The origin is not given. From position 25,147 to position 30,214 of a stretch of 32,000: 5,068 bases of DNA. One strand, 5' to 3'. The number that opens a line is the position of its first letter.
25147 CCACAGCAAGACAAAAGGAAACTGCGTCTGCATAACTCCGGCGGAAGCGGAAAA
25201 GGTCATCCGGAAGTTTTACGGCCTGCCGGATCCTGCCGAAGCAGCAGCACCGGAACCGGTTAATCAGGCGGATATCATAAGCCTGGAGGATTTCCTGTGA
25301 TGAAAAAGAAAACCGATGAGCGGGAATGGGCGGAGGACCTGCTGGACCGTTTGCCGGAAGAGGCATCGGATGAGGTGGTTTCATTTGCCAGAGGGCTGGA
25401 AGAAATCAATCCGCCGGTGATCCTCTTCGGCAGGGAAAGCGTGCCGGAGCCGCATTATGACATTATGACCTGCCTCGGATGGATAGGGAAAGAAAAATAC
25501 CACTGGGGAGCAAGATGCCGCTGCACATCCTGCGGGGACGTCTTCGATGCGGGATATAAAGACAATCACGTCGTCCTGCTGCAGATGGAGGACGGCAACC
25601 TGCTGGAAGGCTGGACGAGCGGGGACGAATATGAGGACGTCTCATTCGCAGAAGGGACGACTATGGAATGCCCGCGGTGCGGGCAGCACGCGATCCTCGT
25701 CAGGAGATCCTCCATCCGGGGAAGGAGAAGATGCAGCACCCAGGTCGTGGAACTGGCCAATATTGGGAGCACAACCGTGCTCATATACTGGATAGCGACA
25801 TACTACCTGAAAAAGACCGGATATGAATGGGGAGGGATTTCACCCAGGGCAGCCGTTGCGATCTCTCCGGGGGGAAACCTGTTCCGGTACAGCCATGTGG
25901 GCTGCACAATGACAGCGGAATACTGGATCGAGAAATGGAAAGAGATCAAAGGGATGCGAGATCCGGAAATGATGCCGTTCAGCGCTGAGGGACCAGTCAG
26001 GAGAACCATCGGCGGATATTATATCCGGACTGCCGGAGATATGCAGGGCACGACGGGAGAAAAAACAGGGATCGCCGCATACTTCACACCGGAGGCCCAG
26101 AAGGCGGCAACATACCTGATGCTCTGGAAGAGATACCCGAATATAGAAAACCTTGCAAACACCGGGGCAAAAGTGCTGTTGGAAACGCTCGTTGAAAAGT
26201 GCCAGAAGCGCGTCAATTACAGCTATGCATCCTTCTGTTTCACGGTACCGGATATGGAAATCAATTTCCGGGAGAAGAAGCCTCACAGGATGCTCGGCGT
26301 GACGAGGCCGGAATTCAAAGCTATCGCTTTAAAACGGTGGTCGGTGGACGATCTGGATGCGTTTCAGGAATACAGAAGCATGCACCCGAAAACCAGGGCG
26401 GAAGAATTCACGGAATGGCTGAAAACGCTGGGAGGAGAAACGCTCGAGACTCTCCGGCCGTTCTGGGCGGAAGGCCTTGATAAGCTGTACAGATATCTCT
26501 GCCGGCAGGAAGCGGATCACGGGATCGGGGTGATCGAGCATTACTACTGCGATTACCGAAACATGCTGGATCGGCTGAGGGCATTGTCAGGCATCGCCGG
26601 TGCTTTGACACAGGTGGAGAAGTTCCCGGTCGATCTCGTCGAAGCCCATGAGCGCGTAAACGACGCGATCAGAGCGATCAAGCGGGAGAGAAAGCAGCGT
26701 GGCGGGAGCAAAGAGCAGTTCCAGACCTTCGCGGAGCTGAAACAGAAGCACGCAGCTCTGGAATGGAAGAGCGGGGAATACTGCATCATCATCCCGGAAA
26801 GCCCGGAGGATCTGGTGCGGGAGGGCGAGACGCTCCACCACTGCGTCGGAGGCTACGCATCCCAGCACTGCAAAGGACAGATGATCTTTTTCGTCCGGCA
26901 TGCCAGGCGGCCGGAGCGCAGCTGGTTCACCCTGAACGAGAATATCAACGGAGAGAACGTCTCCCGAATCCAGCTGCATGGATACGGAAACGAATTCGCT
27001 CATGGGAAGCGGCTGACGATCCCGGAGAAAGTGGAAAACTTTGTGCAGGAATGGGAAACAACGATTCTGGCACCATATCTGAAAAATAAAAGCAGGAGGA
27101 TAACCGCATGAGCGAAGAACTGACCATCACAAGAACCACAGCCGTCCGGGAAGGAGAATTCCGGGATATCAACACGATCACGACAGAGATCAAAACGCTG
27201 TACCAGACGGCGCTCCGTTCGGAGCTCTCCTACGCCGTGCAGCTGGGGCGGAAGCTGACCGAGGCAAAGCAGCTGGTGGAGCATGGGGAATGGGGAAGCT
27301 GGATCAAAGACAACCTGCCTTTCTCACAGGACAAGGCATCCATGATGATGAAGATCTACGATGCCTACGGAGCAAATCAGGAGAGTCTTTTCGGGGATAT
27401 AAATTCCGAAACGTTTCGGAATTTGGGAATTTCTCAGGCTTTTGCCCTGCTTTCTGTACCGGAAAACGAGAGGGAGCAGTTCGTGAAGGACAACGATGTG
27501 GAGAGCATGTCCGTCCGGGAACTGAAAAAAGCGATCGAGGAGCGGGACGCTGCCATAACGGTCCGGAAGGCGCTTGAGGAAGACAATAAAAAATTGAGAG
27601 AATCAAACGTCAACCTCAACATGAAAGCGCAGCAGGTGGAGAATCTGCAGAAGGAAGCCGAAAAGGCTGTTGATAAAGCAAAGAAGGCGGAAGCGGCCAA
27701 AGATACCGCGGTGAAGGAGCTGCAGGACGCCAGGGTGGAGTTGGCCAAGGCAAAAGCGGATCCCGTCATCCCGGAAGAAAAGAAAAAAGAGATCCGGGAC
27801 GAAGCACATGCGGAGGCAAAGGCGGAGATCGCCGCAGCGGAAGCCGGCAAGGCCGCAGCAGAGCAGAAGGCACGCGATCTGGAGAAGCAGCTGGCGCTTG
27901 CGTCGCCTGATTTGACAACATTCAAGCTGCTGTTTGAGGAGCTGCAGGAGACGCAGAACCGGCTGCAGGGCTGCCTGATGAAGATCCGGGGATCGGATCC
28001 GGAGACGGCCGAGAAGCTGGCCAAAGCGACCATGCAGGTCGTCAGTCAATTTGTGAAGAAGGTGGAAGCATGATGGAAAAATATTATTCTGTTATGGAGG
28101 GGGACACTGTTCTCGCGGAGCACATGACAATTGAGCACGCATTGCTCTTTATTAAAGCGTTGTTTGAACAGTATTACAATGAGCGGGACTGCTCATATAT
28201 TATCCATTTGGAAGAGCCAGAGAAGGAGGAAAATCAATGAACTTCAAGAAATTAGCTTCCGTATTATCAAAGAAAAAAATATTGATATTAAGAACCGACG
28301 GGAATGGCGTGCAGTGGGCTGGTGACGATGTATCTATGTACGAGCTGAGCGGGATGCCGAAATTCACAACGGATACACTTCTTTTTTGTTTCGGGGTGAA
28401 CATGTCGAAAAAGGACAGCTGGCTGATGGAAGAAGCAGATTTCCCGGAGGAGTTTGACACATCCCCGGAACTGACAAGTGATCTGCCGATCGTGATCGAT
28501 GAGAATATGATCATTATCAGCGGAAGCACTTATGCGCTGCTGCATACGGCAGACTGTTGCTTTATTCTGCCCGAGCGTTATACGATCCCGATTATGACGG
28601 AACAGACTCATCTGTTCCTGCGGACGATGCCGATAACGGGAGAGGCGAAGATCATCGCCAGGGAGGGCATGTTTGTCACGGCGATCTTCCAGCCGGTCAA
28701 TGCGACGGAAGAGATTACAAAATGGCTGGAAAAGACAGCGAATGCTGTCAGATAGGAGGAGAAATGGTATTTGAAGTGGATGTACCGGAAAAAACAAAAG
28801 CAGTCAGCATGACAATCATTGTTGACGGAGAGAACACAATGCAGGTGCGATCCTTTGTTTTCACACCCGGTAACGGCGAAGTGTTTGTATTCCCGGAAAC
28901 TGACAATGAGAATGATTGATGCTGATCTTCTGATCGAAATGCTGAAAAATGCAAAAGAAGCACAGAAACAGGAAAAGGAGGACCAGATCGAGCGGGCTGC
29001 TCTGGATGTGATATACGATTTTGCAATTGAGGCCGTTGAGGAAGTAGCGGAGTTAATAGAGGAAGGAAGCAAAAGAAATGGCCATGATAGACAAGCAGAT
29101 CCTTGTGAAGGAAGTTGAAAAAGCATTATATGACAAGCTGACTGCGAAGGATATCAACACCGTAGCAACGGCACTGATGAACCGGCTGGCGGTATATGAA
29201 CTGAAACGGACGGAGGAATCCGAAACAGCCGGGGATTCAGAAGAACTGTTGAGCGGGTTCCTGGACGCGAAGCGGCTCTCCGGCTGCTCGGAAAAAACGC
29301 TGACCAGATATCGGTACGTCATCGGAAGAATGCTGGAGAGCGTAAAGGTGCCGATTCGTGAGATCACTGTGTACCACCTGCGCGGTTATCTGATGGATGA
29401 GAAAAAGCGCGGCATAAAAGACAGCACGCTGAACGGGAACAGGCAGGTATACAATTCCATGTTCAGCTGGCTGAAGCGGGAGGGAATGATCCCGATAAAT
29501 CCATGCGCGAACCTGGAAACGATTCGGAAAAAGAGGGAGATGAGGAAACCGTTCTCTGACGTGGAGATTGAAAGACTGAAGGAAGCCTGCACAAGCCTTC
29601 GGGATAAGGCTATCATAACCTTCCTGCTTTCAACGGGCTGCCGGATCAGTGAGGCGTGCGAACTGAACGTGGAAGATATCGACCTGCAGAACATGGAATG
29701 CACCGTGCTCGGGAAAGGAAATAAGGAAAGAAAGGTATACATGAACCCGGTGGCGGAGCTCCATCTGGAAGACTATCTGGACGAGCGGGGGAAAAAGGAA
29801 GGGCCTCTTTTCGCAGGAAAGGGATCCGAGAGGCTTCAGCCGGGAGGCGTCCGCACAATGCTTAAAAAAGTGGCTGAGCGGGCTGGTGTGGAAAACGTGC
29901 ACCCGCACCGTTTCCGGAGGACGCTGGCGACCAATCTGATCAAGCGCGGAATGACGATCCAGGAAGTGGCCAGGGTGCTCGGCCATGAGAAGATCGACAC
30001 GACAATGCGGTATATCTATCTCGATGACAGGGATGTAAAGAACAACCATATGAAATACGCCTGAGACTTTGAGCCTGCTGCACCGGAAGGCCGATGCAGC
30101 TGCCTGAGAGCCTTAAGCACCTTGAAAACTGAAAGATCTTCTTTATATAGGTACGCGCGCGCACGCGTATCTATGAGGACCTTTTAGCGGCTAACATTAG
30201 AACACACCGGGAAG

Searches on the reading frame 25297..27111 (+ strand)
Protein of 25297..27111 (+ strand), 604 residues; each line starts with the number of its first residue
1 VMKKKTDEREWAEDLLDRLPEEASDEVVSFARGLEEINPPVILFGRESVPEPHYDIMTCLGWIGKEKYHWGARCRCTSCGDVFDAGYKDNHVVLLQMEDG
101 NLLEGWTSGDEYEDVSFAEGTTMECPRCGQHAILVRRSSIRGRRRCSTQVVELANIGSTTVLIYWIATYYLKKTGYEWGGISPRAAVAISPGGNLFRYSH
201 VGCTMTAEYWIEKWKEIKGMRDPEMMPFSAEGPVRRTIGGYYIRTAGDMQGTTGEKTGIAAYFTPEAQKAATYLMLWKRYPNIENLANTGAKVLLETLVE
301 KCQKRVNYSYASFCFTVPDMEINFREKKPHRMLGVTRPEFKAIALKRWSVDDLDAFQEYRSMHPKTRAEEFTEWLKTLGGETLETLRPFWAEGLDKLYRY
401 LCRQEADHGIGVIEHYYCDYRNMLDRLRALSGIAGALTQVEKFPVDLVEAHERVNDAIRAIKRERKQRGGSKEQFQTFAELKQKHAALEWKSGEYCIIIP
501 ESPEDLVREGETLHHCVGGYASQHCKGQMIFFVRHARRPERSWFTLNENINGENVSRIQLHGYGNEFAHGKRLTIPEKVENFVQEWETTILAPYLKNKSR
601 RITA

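Call 77: search_protein_families(library=phrogs, proteins=[window:25297-27111:+], max_evalue=0.00001)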
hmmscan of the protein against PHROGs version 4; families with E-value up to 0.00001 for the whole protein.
window:25297-27111:+ (604 aa): 5 families
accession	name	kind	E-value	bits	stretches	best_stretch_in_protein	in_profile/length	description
phrog_8470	-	unknown function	5.4e-69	234.5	1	2-589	38-554/567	-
phrog_3169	-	unknown function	1.7e-20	74.5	1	415-546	317-433/474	-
phrog_7484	-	unknown function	2.8e-18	66.9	1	415-587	289-440/450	-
phrog_9253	-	unknown function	5.8e-07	29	1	492-591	699-798/819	-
phrog_3200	-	unknown function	6.9e-07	29.1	1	413-550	506-641/683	-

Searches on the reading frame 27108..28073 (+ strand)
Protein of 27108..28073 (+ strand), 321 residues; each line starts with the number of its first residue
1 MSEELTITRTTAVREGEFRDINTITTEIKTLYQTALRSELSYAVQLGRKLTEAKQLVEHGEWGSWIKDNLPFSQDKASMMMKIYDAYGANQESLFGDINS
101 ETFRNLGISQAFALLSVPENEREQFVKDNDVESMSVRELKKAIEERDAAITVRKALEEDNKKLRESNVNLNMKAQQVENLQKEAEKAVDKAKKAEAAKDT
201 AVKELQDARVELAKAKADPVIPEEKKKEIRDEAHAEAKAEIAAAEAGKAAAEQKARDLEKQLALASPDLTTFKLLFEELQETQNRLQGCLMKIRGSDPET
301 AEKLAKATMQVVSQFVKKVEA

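Call 77: search_protein_families(library=phrogs, proteins=[window:27108-28073:+], max_evalue=0.00001)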
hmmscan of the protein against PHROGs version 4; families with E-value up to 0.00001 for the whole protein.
window:27108-28073:+ (321 aa): 3 families
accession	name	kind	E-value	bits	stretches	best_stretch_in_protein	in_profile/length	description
phrog_15609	-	unknown function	3.2e-62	211.7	1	17-320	5-313/316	-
phrog_1733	-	unknown function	2.9e-14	54.1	1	20-241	16-231/305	-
phrog_6146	-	unknown function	5.9e-06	27.3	1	13-166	22-181/197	-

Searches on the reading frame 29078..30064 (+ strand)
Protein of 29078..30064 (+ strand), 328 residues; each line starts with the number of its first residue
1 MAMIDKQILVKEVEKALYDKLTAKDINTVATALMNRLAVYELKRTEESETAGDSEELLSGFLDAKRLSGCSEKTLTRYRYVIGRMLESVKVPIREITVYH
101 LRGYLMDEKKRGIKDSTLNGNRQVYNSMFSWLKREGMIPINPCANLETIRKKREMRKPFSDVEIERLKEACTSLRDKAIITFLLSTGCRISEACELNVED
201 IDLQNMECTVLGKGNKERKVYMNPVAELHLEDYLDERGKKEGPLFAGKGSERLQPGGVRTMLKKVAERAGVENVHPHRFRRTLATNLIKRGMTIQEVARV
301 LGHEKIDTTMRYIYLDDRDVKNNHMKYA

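Call 77: search_protein_families(library=phrogs, proteins=[window:29078-30064:+], max_evalue=0.00001)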
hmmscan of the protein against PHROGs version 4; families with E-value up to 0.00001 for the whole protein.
window:29078-30064:+ (328 aa): 4 families
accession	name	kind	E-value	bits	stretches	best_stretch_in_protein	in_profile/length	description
phrog_1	-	integration and excision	1.9e-60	206.8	1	55-319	167-439/611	integrase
phrog_216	-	integration and excision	6.5e-43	147.9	1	118-325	15-234/301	integrase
phrog_7685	-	integration and excision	1.9e-08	35.2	1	215-314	126-220/240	integrase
phrog_7269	-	integration and excision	4.5e-08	33.9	1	258-320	13-74/89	integrase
